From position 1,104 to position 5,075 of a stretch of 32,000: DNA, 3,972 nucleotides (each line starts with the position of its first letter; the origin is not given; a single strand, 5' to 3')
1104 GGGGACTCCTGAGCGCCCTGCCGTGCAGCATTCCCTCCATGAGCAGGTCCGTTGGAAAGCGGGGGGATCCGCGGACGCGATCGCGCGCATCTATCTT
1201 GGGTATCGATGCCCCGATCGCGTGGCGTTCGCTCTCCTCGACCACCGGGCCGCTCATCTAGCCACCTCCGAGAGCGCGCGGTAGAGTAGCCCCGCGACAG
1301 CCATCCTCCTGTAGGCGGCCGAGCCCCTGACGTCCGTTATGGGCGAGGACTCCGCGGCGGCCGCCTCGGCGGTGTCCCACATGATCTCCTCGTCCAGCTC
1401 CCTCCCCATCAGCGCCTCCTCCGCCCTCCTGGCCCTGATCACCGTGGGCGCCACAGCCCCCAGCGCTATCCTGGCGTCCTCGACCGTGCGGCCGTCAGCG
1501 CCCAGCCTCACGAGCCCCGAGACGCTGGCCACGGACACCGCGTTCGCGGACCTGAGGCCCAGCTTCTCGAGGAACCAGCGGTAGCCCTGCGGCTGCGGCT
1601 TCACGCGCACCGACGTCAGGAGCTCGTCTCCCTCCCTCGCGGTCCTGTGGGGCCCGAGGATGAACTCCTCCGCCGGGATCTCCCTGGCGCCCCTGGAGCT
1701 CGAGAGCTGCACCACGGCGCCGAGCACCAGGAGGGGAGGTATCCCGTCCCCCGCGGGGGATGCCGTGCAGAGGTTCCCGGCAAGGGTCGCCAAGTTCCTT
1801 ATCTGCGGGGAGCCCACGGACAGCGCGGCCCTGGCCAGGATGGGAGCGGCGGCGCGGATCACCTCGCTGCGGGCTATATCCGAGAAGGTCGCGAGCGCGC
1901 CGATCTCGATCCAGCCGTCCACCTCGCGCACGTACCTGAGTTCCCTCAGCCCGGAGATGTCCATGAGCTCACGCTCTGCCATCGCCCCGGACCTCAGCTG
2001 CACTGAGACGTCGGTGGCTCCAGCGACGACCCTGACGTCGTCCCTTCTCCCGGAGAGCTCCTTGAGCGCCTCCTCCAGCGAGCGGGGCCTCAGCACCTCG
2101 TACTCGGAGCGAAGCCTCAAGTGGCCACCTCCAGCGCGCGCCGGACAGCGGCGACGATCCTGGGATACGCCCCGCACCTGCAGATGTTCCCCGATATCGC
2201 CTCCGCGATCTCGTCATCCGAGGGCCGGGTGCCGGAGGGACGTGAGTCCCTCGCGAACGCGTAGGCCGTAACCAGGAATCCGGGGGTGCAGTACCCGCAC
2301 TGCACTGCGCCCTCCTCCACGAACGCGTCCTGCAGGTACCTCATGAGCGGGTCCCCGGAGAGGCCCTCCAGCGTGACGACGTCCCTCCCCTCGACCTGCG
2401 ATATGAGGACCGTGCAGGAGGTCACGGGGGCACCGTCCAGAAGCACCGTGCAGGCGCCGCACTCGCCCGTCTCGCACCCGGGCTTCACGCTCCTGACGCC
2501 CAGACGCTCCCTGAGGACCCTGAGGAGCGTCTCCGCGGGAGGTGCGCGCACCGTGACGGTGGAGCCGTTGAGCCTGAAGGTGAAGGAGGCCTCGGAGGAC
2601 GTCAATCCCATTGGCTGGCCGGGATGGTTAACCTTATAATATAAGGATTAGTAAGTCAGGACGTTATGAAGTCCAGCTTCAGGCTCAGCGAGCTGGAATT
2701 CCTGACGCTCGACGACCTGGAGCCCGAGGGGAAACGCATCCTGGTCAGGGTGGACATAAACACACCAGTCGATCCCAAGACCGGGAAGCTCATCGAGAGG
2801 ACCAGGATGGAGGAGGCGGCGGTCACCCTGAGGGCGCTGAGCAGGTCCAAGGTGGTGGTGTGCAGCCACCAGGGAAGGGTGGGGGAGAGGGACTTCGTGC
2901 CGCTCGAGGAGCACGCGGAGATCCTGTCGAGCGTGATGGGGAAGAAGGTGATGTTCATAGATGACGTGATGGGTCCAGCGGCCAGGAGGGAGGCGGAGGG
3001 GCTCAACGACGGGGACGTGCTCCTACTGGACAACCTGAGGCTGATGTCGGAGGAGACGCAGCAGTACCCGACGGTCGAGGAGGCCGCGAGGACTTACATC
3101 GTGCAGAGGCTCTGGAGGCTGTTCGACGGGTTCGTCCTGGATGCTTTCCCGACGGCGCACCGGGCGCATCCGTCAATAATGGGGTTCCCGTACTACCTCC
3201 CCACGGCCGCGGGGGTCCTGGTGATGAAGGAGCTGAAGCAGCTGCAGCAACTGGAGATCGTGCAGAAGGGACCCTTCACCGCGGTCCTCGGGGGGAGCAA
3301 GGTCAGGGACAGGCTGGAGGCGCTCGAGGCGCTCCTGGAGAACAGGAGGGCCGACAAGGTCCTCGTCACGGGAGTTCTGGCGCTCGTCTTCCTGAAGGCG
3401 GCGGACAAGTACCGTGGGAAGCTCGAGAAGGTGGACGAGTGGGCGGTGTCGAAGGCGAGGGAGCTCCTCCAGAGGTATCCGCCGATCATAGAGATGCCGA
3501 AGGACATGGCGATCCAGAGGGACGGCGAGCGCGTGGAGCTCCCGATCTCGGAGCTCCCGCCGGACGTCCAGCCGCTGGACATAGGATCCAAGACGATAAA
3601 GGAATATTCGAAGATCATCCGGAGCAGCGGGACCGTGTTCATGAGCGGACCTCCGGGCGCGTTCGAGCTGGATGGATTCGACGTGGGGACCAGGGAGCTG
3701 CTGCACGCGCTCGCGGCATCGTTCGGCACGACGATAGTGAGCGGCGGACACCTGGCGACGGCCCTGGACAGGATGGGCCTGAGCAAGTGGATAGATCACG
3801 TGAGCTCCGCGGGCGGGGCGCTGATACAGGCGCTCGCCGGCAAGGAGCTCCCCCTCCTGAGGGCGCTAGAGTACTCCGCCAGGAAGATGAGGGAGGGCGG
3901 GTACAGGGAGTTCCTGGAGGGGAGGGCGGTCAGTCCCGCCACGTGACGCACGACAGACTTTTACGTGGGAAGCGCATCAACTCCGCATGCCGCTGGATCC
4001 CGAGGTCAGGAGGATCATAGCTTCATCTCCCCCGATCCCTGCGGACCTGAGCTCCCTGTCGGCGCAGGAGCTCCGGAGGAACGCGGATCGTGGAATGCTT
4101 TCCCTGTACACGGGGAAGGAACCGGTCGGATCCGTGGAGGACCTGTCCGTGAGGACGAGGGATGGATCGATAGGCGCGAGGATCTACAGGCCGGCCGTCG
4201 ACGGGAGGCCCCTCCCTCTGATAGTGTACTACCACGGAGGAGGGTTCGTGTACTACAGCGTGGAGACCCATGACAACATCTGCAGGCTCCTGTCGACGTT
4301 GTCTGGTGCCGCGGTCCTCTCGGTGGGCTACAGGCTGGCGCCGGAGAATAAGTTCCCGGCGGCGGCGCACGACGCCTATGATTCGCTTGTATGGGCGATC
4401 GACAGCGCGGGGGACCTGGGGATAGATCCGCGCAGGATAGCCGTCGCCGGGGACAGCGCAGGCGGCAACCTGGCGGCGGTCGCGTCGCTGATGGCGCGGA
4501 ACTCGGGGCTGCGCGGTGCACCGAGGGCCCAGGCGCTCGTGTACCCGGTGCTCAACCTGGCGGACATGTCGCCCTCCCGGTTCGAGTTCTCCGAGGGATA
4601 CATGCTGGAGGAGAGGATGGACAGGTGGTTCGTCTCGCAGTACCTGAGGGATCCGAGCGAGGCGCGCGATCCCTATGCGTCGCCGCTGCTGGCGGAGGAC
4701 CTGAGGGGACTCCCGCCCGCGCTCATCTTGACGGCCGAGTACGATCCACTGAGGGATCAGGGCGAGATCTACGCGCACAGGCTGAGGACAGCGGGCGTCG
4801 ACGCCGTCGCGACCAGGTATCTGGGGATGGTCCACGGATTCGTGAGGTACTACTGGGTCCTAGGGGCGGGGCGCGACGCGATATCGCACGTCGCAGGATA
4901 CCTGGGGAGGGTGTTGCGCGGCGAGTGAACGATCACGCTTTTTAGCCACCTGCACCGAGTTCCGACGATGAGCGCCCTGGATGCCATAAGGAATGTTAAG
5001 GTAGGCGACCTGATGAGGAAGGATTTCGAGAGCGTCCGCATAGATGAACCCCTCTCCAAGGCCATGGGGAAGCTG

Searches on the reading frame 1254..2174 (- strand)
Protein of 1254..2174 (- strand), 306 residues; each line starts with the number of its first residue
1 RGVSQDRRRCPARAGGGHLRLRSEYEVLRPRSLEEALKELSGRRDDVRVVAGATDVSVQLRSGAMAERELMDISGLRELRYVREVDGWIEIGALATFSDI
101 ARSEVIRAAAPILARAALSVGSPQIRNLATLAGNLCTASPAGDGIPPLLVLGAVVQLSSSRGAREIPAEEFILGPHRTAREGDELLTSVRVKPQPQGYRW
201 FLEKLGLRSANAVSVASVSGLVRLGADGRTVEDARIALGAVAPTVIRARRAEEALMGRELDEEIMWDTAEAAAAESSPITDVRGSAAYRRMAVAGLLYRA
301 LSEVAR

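Call 27: search_protein_families(library=pfam, proteins=[window:1254-2174:-], max_evalue=0.001)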
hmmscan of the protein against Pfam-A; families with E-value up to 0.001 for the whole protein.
window:1254-2174:- (306 aa): 2 families
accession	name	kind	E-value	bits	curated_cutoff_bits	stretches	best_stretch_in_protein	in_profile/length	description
PF00941.27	FAD_binding_5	-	2e-45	155.1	27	1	24-191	2-167/170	FAD binding domain in molybdopterin dehydrogenase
PF03450.22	CO_deh_flav_C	-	1.5e-24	86.5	25.5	1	208-304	8-102/102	CO dehydrogenase flavoprotein C-terminal domain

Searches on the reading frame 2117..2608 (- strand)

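Call 41: search_protein_families(library=pfam, proteins=[window:2117-2608:-], max_evalue=0.00001)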
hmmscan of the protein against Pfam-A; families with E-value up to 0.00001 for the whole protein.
window:2117-2608:- (163 aa): 3 families
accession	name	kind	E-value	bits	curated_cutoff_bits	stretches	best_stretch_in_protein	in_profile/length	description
PF01799.25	Fer2_2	-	1.1e-26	93.2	30.3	1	79-156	1-75/75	[2Fe-2S] binding domain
PF00111.32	Fer2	-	1.4e-09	38.2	21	1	12-65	2-55/77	2Fe-2S iron-sulfur cluster binding domain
PF13085.11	Fer2_3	-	1.3e-07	32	27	1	42-92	49-98/107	2Fe-2S iron-sulfur cluster binding domain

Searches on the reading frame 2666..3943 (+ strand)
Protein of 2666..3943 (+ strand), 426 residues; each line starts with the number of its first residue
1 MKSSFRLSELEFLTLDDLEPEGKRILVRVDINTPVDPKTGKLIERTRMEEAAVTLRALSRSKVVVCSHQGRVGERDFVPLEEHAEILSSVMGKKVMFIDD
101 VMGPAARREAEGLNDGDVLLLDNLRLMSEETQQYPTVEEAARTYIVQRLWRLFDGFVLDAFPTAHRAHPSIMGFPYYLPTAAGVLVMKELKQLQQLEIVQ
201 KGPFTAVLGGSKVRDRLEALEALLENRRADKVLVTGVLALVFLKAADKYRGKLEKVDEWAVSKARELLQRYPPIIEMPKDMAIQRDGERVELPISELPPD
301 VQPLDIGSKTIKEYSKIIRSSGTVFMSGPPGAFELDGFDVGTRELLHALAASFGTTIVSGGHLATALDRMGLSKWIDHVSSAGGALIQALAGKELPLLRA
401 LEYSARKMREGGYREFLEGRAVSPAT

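Call 27: search_protein_families(library=pfam, proteins=[window:2666-3943:+], max_evalue=0.001)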
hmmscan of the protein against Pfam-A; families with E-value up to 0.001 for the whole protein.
window:2666-3943:+ (426 aa): 1 family
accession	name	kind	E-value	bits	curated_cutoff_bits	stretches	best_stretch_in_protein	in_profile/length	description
PF00162.24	PGK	-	4.3e-102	342.4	27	1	15-393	1-379/379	Phosphoglycerate kinase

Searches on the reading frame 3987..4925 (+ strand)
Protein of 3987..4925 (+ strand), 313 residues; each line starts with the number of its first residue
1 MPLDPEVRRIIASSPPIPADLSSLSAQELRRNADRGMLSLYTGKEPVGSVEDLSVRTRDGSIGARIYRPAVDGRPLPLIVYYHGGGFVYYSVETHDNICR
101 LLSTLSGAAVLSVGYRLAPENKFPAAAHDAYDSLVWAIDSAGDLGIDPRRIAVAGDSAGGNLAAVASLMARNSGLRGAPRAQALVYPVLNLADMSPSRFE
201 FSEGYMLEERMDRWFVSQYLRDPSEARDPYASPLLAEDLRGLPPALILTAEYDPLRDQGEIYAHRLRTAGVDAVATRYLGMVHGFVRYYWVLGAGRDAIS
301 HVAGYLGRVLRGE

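Call 27: search_protein_families(library=pfam, proteins=[window:3987-4925:+], max_evalue=0.001)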
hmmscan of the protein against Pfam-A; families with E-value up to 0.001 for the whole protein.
window:3987-4925:+ (313 aa): 5 families
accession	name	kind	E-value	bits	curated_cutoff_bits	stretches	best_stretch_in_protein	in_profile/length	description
PF07859.19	Abhydrolase_3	-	6.6e-73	245.4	25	1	79-286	1-209/210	alpha/beta hydrolase fold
PF20434.5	BD-FAE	-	3e-21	76.4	26.8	1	66-175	3-115/215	BD-FAE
PF00135.34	COesterase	-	5e-06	26.2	27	1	66-174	90-208/515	Carboxylesterase family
PF10340.15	Say1_Mug180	-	4.1e-05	23.1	21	1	69-200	119-246/374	Steryl acetyl hydrolase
PF05448.18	AXE1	-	0.00024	20.4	21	0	146-169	173-197/321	Acetyl xylan esterase (AXE1)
